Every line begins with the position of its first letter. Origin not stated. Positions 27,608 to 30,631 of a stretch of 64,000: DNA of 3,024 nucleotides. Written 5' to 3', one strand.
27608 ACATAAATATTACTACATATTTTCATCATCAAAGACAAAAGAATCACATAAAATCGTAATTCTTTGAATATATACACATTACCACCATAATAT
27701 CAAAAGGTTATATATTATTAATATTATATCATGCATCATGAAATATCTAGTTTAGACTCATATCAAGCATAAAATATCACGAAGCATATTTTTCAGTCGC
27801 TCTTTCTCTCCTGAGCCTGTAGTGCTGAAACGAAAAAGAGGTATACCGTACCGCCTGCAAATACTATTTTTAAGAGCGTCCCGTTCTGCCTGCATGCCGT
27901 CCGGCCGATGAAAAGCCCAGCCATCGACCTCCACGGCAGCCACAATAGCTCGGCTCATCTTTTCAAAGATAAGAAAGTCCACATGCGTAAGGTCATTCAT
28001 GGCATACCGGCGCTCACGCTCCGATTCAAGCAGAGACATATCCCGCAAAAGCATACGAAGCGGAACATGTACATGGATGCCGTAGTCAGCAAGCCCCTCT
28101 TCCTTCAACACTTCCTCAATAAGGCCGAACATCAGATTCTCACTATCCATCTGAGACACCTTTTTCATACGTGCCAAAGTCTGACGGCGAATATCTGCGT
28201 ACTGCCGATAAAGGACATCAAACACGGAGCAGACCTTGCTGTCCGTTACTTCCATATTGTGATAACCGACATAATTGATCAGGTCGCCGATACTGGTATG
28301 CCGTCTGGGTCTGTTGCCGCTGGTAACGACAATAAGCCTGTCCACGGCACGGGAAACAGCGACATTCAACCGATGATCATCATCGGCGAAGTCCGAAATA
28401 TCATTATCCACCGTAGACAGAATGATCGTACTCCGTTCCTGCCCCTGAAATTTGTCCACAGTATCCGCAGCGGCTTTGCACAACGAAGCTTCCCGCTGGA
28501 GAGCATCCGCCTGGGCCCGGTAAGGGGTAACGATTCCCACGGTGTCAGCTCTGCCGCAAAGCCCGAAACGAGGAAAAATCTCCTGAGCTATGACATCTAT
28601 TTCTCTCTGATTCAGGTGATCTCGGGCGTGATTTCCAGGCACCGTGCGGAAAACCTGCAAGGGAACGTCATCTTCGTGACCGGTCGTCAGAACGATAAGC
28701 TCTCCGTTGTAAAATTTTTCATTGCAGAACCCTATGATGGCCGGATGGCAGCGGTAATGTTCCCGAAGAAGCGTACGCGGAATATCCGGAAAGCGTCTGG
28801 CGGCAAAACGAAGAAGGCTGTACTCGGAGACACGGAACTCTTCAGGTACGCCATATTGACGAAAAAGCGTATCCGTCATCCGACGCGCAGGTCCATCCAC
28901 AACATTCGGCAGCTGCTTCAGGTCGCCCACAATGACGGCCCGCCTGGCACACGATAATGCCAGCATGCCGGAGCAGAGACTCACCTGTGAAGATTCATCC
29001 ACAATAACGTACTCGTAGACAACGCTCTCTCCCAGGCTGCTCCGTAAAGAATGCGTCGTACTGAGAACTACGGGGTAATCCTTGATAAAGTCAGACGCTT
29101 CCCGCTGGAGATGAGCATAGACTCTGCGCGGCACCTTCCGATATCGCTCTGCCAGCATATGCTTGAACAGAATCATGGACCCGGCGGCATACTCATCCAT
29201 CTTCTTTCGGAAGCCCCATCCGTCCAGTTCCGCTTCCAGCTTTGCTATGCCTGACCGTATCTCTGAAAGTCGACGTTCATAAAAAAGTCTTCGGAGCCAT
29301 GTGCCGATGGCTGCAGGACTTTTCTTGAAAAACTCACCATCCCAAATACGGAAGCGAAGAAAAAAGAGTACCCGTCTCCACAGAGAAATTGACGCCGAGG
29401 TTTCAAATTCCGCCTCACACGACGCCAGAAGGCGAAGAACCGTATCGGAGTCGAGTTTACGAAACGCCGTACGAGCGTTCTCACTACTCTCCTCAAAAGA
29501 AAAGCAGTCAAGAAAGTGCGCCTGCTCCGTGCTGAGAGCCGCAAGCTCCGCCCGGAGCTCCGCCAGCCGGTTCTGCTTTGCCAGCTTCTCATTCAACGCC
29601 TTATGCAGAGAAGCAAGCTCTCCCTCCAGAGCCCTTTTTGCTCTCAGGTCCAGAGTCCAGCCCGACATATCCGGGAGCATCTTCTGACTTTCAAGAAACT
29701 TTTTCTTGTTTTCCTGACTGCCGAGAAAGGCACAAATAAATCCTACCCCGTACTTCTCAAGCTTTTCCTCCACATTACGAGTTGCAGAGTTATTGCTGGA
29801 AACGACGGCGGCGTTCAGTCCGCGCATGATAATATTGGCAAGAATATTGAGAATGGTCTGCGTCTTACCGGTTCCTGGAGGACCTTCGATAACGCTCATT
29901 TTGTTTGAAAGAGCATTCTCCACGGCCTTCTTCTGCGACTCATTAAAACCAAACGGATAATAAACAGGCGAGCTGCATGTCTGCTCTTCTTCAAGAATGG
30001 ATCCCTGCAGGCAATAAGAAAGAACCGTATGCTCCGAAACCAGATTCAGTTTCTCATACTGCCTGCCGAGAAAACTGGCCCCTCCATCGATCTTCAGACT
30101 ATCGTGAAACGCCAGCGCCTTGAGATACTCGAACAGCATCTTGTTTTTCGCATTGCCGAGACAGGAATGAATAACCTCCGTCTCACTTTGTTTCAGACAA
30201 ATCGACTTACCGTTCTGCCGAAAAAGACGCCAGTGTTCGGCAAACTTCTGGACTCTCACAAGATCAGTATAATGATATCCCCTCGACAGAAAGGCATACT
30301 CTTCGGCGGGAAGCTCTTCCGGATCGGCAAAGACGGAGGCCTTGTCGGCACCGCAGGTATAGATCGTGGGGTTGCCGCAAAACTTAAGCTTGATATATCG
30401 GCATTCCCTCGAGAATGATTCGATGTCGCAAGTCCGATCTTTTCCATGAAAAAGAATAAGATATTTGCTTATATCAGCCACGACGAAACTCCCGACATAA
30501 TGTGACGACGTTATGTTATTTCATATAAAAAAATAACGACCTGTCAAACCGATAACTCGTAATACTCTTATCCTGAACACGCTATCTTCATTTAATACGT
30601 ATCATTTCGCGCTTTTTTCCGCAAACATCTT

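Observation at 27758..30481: Single-gene helicase-nuclease candidate defence system (SF1 helicase + DUF2726/Vsr-like PD-(D/E)xK) with an unassigned N-terminal domain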

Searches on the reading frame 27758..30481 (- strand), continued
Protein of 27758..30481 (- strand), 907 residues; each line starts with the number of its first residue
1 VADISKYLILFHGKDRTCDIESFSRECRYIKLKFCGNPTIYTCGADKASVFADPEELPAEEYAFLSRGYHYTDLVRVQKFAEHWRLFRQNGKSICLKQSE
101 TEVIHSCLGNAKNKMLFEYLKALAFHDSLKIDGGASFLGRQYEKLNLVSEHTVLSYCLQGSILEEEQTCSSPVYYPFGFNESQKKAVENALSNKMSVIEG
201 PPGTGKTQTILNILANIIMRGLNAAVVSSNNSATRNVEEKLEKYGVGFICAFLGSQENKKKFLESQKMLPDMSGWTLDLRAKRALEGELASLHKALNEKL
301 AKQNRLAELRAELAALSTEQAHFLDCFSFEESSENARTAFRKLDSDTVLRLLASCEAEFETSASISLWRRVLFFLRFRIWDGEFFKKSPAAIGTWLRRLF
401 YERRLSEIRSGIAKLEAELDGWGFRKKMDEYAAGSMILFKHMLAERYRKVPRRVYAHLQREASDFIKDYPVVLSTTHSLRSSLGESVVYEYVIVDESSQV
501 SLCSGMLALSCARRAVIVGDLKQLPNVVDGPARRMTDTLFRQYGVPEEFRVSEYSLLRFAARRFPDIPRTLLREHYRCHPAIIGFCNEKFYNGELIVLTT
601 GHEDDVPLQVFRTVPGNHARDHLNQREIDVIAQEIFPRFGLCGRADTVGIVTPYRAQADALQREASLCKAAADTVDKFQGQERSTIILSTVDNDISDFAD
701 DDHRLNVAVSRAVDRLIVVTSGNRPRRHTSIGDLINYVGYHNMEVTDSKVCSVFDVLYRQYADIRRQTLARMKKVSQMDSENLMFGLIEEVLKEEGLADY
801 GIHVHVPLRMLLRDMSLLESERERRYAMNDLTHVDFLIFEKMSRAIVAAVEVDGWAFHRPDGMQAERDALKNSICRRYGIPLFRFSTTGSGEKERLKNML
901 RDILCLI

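Call 93: search_protein_families(library=padloc, proteins=[L103:9001-11679:+, L104:12183-13412:+, L104:13400-14035:+, L104:15490-17685:-, L104:17685-18998:-, L104:5764-7506:+, L102:565-3810:+, L102:3827-7225:+, L102:8215-9129:+, L102:9177-9830:+], max_evalue=0.00001)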
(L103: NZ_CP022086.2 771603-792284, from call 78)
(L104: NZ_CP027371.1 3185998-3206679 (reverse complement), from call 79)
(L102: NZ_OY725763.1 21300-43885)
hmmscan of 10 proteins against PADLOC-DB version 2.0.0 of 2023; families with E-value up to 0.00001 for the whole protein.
L103:9001-11679:+ (893 aa): 10 families
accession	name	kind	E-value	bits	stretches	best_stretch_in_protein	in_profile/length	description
PDLC03920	MkoA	-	1e-43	147.9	1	178-730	616-1101/1112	-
PDLC03924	MkoC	-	1.1e-40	137.6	2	441-719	617-956/1136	-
PDLC05009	PDC-S37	-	3.4e-37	125.9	2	181-314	297-429/1550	-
PDLC03921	MkoA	-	3.1e-28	96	2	152-330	1014-1185/1607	-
PDLC02194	Hhe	-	1.1e-16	57.3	2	181-260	429-508/1911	-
PDLC04140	mad8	-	7e-08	30.3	1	175-331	5-125/314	mads_8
PDLC05064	PDC-S68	-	1.7e-07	27.4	0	62-233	568-741/1273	-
PDLC02895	DpdJ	-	8.7e-07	24.1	0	630-707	373-452/2112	DpdJ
PDLC01734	typeIV_RecD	-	4e-06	23.4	0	178-227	340-389/763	RecD_0_IVD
PDLC05066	PDC-S68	-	7.3e-06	22.2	0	180-220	581-621/1202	-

L104:12183-13412:+ (410 aa): 1 family
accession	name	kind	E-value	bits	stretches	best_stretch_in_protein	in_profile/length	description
PDLC02510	BrxP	-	9.5e-08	28.7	1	20-98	117-197/779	BrxP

L104:13400-14035:+ (212 aa): 0 families

L104:15490-17685:- (731 aa): 46 families (the best 25 are shown)
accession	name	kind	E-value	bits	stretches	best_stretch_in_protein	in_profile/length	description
PDLC03960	SngC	-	3.4e-277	920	1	1-728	3-719/720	-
PDLC02503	BrxHI|BrxHII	-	5.3e-115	383.3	1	2-728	3-690/698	BrxHI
PDLC02501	BrxHI|BrxHII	-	2e-71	239.3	1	17-598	18-580/925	BrxHI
PDLC02897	DpdJ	-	4.8e-31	105.5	1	5-362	83-451/1570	DpdJ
PDLC02864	DpdF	-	2.4e-24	84.1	1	19-385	19-351/610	DpdF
PDLC00037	DruE3|DruE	-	1.5e-22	77.3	2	38-205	118-309/2055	SNF2 family N-terminal domain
PDLC00035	DruE3|DruE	-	2e-20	70.2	2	36-199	117-303/1460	SNF2 family N-terminal domain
PDLC02861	DpdF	-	3.5e-20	69.8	1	19-413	25-384/611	DpdF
PDLC00036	DruE3|DruE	-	4.2e-20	68.5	2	30-199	100-289/2023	SNF2 family N-terminal domain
PDLC03928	PsyrT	-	1.2e-18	64.7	2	21-194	20-187/689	-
PDLC02870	DpdF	-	1.4e-17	61.4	1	19-367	10-325/534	DpdF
PDLC02896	DpdJ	-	3.2e-14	49.6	0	27-88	164-235/1487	DpdJ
PDLC01252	Cas3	-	2.8e-13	48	1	41-364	2-290/324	CAS-I; effector_G3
PDLC00187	HamB1|HamB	-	8.1e-13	45.5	1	35-286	153-402/851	DEAD-box helicase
PDLC02865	DpdF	-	1.1e-12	44.4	1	18-368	755-1076/1499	DpdF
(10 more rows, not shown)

L104:17685-18998:- (437 aa): 2 families
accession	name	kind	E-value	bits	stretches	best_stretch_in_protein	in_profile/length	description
PDLC03959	SngB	-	2.1e-186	618.3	1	3-437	4-439/439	-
PDLC02494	BrxD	-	9.6e-44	148.2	1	5-429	4-434/440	BrxD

L104:5764-7506:+ (581 aa): 23 families
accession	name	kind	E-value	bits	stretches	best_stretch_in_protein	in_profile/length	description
PDLC01087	C3a187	-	7.6e-140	465.4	1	1-580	15-556/559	NERD+UvrD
PDLC00132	GajB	-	1.7e-21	74.5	2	320-502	206-385/625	UrvD helicase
PDLC00114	GajB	-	6e-21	72.7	2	322-494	209-377/635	UrvD helicase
PDLC03802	RTasHel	-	4.8e-19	66.7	2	328-460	192-304/675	DRT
PDLC00103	GajB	-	4.9e-18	63.4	1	324-495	207-375/612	UrvD helicase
PDLC00117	GajB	-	1.4e-17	61.5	1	324-497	214-379/604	UrvD helicase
PDLC03813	RTasNERD-Hel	-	6.4e-14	49.9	1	194-409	196-370/519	DRT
PDLC00122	GajB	-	8.7e-14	49.3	1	497-569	406-473/502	UrvD helicase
PDLC03002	Helicase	-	1.7e-12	44.4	1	205-372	187-373/707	-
PDLC00107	GajB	-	1.4e-11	41.7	0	322-504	209-383/587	UrvD helicase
PDLC00116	GajB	-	3.2e-09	34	0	222-312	24-118/557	UrvD helicase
PDLC00121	GajB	-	4.8e-08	30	0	210-303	8-107/565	UrvD helicase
PDLC04173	GajB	-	6.5e-08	29.9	0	228-370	15-162/471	-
PDLC00138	GajB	-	2.3e-07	27.9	0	329-458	221-340/581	UrvD helicase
PDLC00104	GajB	-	3.3e-07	27.4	0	207-304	3-103/574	UrvD helicase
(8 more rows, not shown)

L102:565-3810:+ (1082 aa): 27 families (the best 25 are shown)
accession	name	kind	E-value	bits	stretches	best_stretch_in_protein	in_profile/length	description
PDLC02621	DrmD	-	3.1e-36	123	2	566-846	391-656/1040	DrmD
PDLC01075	C3a139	-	4.8e-36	122.5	2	4-723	3-628/948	HKD+Snf2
PDLC02623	DrmD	-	2.3e-31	106.4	1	675-834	495-644/1040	DrmD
PDLC02619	DrmD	-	1.3e-30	104.3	3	701-861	405-579/872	DrmD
PDLC02500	BrxHI|BrxHII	-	3.8e-27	93.2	1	683-874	452-632/933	BrxHI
PDLC00659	HmaA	-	1.2e-25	87.6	1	662-816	462-614/1176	SNF2 helicase / DEAD-box helicase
PDLC02843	DpdE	-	3.6e-21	72.8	2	279-403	179-312/1091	DpdE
PDLC02193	PLD_Helicase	-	8.8e-21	71.8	1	665-814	647-799/905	-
PDLC02633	DrmD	-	6.2e-20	68.8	1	671-828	487-643/839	DrmD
PDLC02572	DrmA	-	2e-19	67.1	1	671-819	479-628/1043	DrmA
PDLC02504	BrxHI|BrxHII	-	1.3e-18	64.4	1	690-860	465-625/971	BrxHII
PDLC02707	PbeA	-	3.6e-17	60.2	1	3-335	9-334/672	PbeA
PDLC02840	DpdE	-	4e-17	59.8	2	690-813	539-655/1091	DpdE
PDLC02632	DrmD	-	5.6e-17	59.5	1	671-837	483-646/662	DrmD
PDLC02620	DrmD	-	1.2e-16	57.9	1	557-835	349-598/1060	DrmD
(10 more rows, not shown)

L102:3827-7225:+ (1133 aa): 56 families (the best 25 are shown)
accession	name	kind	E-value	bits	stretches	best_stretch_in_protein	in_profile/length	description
PDLC03601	REase_MTase_IIG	-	3.2e-64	215.3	2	581-856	497-782/1110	Type IIG restriction enzyme-methyltransferase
PDLC03596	REase_MTase_IIG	-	3.1e-55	185.7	3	575-860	574-825/1148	Type IIG restriction enzyme-methyltransferase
PDLC03612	REase_MTase_IIG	-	3.1e-51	172.7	3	742-886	805-945/1247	Type IIG restriction enzyme-methyltransferase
PDLC03335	MTase_II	-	9.9e-28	95.1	1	626-885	77-337/607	Type II methyltransferase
PDLC03604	REase_MTase_IIG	-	1.1e-27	94.5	2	741-903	532-700/1011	Type IIG restriction enzyme-methyltransferase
PDLC03609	REase_MTase_IIG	-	1.7e-26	90.3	2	734-873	550-682/1066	Type IIG restriction enzyme-methyltransferase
PDLC02643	DrmMI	-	3.2e-26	89.5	2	434-608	547-690/1347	DrmMI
PDLC03313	MTase_II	-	1.6e-24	84.4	1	738-860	139-259/563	Type II methyltransferase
PDLC03235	MTase_II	-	8.8e-24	82.3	1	740-863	243-364/648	Type II methyltransferase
PDLC02638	DrmMI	-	1.5e-21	74.3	2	436-683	548-756/935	DrmMI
PDLC03248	MTase_II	-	2e-20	71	1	739-935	81-271/521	Type II methyltransferase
PDLC02521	PglX|PglXI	-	2.3e-19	66.9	2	740-874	478-610/1174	PglX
PDLC03627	REase_MTase_IIG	-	2.4e-19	66.6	2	414-524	328-428/1136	Type IIG restriction enzyme-methyltransferase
PDLC03629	REase_MTase_IIG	-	1.5e-18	64.1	1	741-846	568-680/1182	Type IIG restriction enzyme-methyltransferase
PDLC03267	MTase_II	-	2.1e-16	58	1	739-925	102-285/539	Type II methyltransferase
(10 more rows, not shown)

L102:8215-9129:+ (305 aa): 3 families
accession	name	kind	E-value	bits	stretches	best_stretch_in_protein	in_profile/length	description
PDLC03957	bSEFIR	-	3.1e-69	232.8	1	3-266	37-273/412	-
PDLC05062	PDC-S66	-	4.7e-10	37.4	1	8-76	151-217/282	-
PDLC02421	Aga_TIR-PNTD1-PNTD2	-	7.7e-09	33.1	1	7-154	5-142/430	Class I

L102:9177-9830:+ (218 aa): 0 families

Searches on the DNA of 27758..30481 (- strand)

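Call 77: search_dna_similar(query=L100:9483-12163:+, collection=ecoli_genomes, mode=near, max_rows=12, rows=spread)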
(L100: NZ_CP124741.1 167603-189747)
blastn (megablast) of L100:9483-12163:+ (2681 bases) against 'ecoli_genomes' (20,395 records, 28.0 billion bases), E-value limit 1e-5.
Records with a match: 649; places in all: 660; records where one place covers at least 80% of the query: 643.
Genomes with a match: 648 of 5426; with a place that covers at least 80% of the query: 642. Places per genome that has any: lowest 1, median 1, highest 5. On chromosomes: 659 places; on plasmids: 1.
Best place of each record, by identity: >=99% 468; 95-99% 180; 90-95% 1.
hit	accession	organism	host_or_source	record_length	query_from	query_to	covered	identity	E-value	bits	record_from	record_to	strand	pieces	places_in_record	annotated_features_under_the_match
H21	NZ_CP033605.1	Escherichia coli O157:H7 strain TR01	Cattle carcass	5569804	1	2681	100%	100.0%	0e+0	4951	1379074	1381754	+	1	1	AAA domain-containing protein | hypothetical protein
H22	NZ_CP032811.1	Escherichia coli strain ERL03-1416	water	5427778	1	2681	100%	100.0%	0e+0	4951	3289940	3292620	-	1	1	AAA domain-containing protein | hypothetical protein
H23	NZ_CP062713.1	Escherichia coli O157:H7 strain Z1830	Bovine Faeces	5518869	1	2681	100%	100.0%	0e+0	4951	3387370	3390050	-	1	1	AAA domain-containing protein | hypothetical protein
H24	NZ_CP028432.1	Escherichia coli strain RM9975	Corvus brachyrhynchos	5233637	1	2681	100%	100.0%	0e+0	4946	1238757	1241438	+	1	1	AAA domain-containing protein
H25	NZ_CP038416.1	Escherichia coli O157:H7 strain 3-5-1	cattle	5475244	1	2681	100%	100.0%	0e+0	4944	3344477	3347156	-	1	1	AAA domain-containing protein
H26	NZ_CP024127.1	Escherichia coli strain 14EC001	clinical patient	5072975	1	2681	100%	99.9%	0e+0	4935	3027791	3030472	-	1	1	AAA domain-containing protein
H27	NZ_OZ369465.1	Escherichia coli strain Esc16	not applicable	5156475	1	2681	100%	99.9%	0e+0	4929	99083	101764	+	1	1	AAA domain-containing protein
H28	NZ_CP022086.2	Escherichia coli O104:H4 strain FDAARGOS_348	Homo sapiens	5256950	1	2681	100%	99.4%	0e+0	4863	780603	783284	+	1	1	AAA domain-containing protein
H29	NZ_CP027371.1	Escherichia coli strain 2015C-3905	Homo sapiens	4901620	1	2681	100%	99.0%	0e+0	4796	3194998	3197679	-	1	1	AAA domain-containing protein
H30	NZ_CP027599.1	Escherichia coli strain 97-3250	Homo sapiens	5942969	1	2681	100%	98.2%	0e+0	4680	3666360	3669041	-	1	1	AAA domain-containing protein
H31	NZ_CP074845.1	Escherichia coli strain 7_12_30A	bovine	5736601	1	2681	100%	98.2%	0e+0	4680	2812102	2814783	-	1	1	AAA domain-containing protein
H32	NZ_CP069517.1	Escherichia coli strain FDAARGOS_1262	Homo sapiens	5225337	1685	2676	37%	98.7%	0e+0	1760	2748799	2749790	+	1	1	AAA domain-containing protein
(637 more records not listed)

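Call 78: get_annotated_region(hit=H28, flank=9000)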
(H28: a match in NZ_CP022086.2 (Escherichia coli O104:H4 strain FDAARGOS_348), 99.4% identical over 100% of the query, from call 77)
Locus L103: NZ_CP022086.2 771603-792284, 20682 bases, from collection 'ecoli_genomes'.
description: Escherichia coli O104:H4 strain FDAARGOS_348 chromosome, complete genome
organism: Escherichia coli O104:H4 strain FDAARGOS_348 (NCBI taxid 1038927)
replicon: chromosome; assembly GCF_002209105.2
host: Homo sapiens; source: stool; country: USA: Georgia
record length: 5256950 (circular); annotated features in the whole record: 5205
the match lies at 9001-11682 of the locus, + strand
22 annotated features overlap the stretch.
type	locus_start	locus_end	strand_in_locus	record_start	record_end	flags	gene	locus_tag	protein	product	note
CDS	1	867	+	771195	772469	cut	-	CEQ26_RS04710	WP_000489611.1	HlyD family secretion protein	-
CDS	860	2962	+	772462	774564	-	mchF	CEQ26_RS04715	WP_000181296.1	microcin export peptidase/ABC transporter MchF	-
CDS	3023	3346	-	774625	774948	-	-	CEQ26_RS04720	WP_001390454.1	hypothetical protein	-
CDS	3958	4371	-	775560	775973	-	-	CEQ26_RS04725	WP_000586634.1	CPBP family intramembrane glutamic endopeptidase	-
CDS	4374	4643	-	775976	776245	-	-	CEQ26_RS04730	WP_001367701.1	hypothetical protein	-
CDS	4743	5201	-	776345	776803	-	-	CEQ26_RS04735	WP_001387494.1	hypothetical protein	-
CDS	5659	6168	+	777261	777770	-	-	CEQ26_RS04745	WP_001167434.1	hypothetical protein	-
CDS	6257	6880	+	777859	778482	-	-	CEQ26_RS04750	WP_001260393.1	hypothetical protein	-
CDS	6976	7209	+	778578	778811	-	-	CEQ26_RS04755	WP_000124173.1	hypothetical protein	-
CDS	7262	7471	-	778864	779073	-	-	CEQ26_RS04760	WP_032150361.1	DUF4222 domain-containing protein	-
CDS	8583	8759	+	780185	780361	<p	-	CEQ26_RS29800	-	POTRA domain-containing protein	incomplete; partial in the middle of a contig; missing N-terminus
CDS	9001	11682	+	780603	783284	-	-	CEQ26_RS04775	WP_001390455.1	AAA domain-containing protein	-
CDS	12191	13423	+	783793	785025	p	-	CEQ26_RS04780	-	phosphoadenosine phosphosulfate reductase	internal stop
CDS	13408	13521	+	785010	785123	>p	-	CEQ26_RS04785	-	chromosome partitioning protein ParB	incomplete; partial in the middle of a contig; missing C-terminus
CDS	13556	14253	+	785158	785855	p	-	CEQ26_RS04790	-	IS1-like element IS1F family transposase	programmed frameshift; internal stop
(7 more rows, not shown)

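Call 79: get_annotated_region(hit=H29, flank=9000)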
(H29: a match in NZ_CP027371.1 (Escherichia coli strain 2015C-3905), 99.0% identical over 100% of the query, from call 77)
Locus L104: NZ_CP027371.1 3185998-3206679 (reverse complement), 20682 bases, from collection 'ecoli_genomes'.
description: Escherichia coli strain 2015C-3905 chromosome, complete genome
organism: Escherichia coli strain 2015C-3905 (NCBI taxid 562)
replicon: chromosome; assembly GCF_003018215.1
host: Homo sapiens; source: stool; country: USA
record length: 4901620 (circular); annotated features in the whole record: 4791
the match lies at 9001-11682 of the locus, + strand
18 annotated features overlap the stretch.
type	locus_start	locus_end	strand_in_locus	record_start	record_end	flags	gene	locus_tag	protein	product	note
CDS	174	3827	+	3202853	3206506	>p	-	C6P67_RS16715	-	hemagglutinin repeat-containing protein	incomplete; partial in the middle of a contig; missing N-terminus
CDS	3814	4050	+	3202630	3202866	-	-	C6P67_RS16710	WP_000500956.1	hypothetical protein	-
CDS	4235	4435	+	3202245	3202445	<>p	-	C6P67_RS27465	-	hypothetical protein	incomplete; partial in the middle of a contig; missing N-terminus and C-terminus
CDS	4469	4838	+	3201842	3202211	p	-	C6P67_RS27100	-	type VI secretion system baseplate subunit TssE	frameshifted; internal stop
CDS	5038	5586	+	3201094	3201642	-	-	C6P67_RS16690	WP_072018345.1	Ail/Lom family outer membrane beta-barrel protein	-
CDS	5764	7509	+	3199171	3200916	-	-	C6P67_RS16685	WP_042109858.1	3'-5' exonuclease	-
CDS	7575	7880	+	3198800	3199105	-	-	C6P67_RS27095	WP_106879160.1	hypothetical protein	-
CDS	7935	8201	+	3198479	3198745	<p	-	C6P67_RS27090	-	type VI secretion system ImpA family N-terminal domain-containing protein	incomplete; partial in the middle of a contig; missing C-terminus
CDS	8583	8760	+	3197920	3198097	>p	-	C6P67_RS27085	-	POTRA domain-containing protein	frameshifted; incomplete; partial in the middle of a contig; missing N-terminus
CDS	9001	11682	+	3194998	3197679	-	-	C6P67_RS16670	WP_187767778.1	AAA domain-containing protein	-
CDS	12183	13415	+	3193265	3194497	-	-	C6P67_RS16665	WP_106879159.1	phosphoadenosine phosphosulfate reductase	-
CDS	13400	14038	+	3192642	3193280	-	-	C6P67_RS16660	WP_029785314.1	IbrB-like domain-containing protein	-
CDS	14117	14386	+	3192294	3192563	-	-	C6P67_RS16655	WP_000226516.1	PerC family transcriptional regulator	-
CDS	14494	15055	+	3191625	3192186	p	-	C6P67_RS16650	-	hypothetical protein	frameshifted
CDS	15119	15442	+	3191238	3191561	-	-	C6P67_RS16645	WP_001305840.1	hypothetical protein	-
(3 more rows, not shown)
